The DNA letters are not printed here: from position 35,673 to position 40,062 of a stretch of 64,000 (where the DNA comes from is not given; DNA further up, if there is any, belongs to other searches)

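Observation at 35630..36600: About 1 kb AT-rich island carrying a single orphan 235-aa gene between core genes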

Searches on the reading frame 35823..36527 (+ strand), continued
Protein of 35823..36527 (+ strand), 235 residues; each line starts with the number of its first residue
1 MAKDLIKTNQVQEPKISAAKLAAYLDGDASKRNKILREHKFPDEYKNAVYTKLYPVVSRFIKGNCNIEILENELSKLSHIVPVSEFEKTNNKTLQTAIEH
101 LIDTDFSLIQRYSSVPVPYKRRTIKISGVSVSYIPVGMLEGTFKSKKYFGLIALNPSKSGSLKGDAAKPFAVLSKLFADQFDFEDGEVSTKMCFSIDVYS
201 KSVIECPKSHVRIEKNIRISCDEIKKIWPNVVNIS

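Call 85: find_related_loci(query=A2, collection=viral_contigs, flank=6000)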
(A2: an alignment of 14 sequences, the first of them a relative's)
Query A2 (234 aa) in viral_contigs; peptide patterns used: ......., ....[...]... (x = any residue, [..] = any of these).
43 stretches matched a pattern; 1 encode a relative of the query (tblastn E <= 1e-3); 1 distinct loci.
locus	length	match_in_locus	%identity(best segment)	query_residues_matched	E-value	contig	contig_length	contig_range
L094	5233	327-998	30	15-234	5e-25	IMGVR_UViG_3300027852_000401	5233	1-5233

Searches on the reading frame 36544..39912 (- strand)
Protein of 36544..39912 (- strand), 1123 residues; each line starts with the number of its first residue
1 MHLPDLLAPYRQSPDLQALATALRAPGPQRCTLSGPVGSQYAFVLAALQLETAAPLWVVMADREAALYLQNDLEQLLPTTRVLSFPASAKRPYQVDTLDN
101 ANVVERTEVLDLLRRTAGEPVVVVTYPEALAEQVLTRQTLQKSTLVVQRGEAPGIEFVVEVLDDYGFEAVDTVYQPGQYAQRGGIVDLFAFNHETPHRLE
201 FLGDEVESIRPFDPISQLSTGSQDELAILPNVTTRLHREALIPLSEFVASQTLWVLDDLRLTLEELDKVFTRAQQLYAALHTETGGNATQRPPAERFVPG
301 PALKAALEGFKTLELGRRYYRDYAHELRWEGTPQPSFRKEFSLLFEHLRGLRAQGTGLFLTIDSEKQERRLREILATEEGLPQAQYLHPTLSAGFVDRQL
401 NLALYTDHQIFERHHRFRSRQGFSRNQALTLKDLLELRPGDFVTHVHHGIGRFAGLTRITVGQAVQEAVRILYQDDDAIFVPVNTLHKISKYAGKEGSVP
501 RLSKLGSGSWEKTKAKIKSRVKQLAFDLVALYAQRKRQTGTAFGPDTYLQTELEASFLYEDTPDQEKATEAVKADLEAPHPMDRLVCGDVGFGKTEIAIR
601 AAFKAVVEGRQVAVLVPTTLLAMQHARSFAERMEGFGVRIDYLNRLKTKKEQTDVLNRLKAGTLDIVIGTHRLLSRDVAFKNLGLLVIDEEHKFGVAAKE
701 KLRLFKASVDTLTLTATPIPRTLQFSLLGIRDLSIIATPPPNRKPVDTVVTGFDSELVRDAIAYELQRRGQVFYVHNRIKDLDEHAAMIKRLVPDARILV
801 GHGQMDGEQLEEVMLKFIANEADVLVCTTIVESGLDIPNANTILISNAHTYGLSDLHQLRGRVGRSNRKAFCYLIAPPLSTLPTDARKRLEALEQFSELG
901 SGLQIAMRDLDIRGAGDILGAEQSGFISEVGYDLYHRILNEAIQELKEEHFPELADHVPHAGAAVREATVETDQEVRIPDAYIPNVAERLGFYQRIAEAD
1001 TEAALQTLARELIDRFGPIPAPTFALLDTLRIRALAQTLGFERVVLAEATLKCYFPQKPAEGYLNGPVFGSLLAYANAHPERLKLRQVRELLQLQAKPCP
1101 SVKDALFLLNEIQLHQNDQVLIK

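Call 51: find_homologous_proteins(query=window:36544-39912:-, max_evalue=1e-100)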
Query window:36544-39912:- (1123 aa): 7359 proteins with E <= 1e-100 among 8000 candidates; the best 120 are listed.
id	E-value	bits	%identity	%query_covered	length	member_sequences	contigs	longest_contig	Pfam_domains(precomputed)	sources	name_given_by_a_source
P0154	0.0e+0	2501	100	100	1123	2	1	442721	PF02559.23,PF00270.36,PF17757.7,PF03461.21,PF00271.38,PF04851.22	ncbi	-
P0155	0.0e+0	1451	60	98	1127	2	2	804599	PF02559.23,PF00270.36,PF17757.7,PF03461.21,PF00271.38,PF22590.3,PF04851.22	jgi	jgi:transcription-repair coupling factor (superfamily II helicase)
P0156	0.0e+0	1410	58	99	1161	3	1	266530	PF02559.23,PF00270.36,PF17757.7,PF03461.21,PF00271.38,PF22590.3,PF04851.22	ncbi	-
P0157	0.0e+0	1399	59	99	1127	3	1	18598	PF02559.23,PF00270.36,PF00176.30,PF17757.7,PF03461.21,PF00271.38,PF04851.22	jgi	jgi:transcription-repair coupling factor (superfamily II helicase)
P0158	0.0e+0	1349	56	97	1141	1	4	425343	PF02559.23,PF00270.36,PF17757.7,PF03461.21,PF00271.38,PF22590.3,PF04851.22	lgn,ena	-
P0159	0.0e+0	1334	53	99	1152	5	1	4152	PF02559.23,PF00270.36,PF17757.7,PF03461.21,PF00271.38,PF04851.22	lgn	-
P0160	0.0e+0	1299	54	98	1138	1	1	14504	PF02559.23,PF00270.36,PF17757.7,PF03461.21,PF00271.38,PF04851.22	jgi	-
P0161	0.0e+0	1295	52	99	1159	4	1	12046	PF02559.23,PF00270.36,PF17757.7,PF03461.21,PF00271.38,PF04851.22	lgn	-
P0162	0.0e+0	1294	53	99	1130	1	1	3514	PF02559.23,PF00270.36,PF17757.7,PF03461.21,PF00271.38,PF22590.3,PF04851.22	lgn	-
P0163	0.0e+0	1294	55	99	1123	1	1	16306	PF02559.23,PF00270.36,PF17757.7,PF03461.21,PF00271.38,PF22590.3,PF04851.22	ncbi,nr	ncbi:MAG: transcription-repair coupling factor [Bacteroidetes bacterium]|nr:transcription-repair cou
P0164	0.0e+0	1293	54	98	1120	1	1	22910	PF02559.23,PF00270.36,PF17757.7,PF03461.21,PF00271.38,PF22590.3,PF04851.22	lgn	-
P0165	0.0e+0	1293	52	99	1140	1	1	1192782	PF02559.23,PF00270.36,PF17757.7,PF03461.21,PF00271.38,PF04851.22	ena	-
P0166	0.0e+0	1291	52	99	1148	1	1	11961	PF02559.23,PF00270.36,PF17757.7,PF03461.21,PF00271.38,PF04851.22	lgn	-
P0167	0.0e+0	1288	51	99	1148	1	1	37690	PF02559.23,PF00270.36,PF17757.7,PF03461.21,PF00271.38,PF04851.22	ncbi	-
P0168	0.0e+0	1283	51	98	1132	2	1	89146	PF02559.23,PF00270.36,PF17757.7,PF03461.21,PF00271.38,PF22590.3,PF04851.22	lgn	-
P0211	0.0e+0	1206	50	99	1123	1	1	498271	PF02559.23,PF00270.36,PF17757.7,PF03461.21,PF00271.38,PF22590.3,PF04851.22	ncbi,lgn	ncbi:MAG: transcription-repair coupling factor [Bacteroidota bacterium]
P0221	0.0e+0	1202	48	99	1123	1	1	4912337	PF02559.23,PF00270.36,PF17757.7,PF03461.21,PF00271.38,PF04851.22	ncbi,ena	-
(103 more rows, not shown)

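Call 52: find_encoding_contigs(protein=P0155, flank=5000, max_places=1)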
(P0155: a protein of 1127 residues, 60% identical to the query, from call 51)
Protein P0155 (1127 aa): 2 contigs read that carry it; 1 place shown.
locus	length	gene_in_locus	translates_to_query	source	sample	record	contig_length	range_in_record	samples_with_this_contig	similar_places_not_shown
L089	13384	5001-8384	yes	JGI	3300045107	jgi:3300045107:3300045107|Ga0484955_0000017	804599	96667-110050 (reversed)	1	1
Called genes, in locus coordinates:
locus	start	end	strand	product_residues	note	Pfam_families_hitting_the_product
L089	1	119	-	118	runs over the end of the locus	-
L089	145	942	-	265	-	PF16248:DUF4905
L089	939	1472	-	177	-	PF01694:Rhomboid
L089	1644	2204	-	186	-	PF01923:Cob_adeno_trans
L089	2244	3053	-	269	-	-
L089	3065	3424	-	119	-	PF12973:Cupin_7 (weak), PF07883:Cupin_2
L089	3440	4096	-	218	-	PF01144:CoA_trans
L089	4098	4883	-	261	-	PF01144:CoA_trans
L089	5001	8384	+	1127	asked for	PF17757:UvrB_inter, PF02559:CarD_TRCF_RID, PF00270:DEAD, PF04851:ResIII, PF00271:Helicase_C, PF22590:Cas3-like_C_2 (faint), PF03461:TRCF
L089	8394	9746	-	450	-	PF00817:IMS, PF10391:DNA_pol_lambd_f (faint), PF11799:IMS_C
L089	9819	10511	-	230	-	-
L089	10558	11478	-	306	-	PF02899:Phage_int_SAM_1, PF13495:Phage_int_SAM_4 (weak), PF00589:Phage_integrase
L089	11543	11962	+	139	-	PF01220:DHquinase_II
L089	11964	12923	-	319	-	-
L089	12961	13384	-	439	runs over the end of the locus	PF00534:Glycos_transf_1, PF13692:Glyco_trans_1_4 (weak)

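Call 53: find_encoding_contigs(protein=P0156, flank=5000, max_places=1)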
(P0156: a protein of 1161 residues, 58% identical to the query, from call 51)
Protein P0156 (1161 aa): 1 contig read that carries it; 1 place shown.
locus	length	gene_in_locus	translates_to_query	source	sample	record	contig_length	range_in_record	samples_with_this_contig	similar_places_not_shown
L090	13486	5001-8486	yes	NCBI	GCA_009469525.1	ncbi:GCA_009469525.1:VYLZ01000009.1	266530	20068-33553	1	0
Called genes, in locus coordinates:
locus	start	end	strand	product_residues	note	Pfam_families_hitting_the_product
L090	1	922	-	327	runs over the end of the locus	-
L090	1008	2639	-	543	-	-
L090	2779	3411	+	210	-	PF00578:AhpC-TSA, PF08534:Redoxin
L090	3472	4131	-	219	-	PF01144:CoA_trans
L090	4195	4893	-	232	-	PF01144:CoA_trans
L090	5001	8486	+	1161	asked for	PF22590:Cas3-like_C_2 (faint), PF17757:UvrB_inter, PF02559:CarD_TRCF_RID, PF00270:DEAD, PF04851:ResIII, PF00271:Helicase_C, PF03461:TRCF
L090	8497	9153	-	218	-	PF01852:START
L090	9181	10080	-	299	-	PF02899:Phage_int_SAM_1, PF13495:Phage_int_SAM_4, PF00589:Phage_integrase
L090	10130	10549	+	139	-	PF01220:DHquinase_II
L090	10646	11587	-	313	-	-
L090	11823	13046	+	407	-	PF20230:DUF6588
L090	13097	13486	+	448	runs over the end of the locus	PF00534:Glycos_transf_1, PF13692:Glyco_trans_1_4 (weak)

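Call 54: find_encoding_contigs(protein=P0158, flank=5000, max_places=1)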
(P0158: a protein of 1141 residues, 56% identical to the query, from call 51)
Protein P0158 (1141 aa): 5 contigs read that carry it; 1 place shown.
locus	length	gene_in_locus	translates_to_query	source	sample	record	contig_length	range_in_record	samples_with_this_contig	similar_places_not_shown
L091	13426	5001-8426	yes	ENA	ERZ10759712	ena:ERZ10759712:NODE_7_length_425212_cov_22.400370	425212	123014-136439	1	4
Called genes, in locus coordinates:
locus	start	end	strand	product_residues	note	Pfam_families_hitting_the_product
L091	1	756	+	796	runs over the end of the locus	PF00912:Transgly, PF00905:Transpeptidase, PF06832:BiPBP_C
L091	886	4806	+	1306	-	PF00932:LTD, PF22544:HYDIN_VesB_CFA65-like_Ig (weak), PF18962:Por_Secre_tail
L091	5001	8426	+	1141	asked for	PF17757:UvrB_inter, PF02559:CarD_TRCF_RID, PF00270:DEAD, PF04851:ResIII, PF00271:Helicase_C, PF22590:Cas3-like_C_2 (weak), PF03461:TRCF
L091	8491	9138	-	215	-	PF00027:cNMP_binding, PF13545:HTH_Crp_2, PF00325:Crp (weak)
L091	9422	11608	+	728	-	PF01055:Glyco_hydro_31_2nd, PF21365:Glyco_hydro_31_3rd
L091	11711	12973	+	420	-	PF00561:Abhydrolase_1, PF12146:Hydrolase_4, PF12697:Abhydrolase_6, PF02566:OsmC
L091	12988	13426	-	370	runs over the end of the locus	PF01594:AI-2E_transport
